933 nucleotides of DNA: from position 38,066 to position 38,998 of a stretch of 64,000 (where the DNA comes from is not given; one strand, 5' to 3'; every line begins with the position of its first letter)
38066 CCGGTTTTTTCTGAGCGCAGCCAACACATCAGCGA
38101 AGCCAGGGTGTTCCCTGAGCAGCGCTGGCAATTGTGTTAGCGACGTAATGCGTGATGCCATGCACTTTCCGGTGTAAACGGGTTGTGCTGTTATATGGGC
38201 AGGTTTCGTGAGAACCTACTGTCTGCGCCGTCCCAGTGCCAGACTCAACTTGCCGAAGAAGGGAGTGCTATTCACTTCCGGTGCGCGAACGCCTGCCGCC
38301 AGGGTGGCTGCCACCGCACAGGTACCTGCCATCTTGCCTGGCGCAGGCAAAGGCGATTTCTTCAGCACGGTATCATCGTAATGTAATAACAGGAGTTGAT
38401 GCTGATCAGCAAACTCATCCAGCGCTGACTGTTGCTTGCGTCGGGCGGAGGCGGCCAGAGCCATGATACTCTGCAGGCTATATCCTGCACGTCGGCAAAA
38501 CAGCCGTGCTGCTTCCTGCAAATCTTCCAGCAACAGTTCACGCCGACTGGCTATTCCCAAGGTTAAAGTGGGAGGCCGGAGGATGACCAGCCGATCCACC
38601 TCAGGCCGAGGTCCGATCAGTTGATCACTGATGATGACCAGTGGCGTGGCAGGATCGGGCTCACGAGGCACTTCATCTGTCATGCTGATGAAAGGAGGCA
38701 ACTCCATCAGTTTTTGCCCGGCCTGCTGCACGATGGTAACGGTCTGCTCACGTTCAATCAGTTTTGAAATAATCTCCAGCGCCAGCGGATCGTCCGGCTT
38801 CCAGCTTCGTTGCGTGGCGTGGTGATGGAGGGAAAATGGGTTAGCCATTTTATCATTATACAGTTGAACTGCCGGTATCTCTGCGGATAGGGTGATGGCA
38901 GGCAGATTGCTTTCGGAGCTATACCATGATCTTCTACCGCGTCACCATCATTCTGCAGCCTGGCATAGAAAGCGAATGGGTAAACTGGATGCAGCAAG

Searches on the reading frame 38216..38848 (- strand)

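Call 46: search_protein_families(library=pfam, proteins=[window:38216-38848:-], max_evalue=0.00001)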
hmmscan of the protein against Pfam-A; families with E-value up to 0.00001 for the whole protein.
window:38216-38848:- (210 aa): 1 family
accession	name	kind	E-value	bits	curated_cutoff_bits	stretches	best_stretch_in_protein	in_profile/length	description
PF01890.21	CbiG_C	-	2.5e-07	31.7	27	1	95-179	1-91/117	Cobalamin synthesis G C-terminus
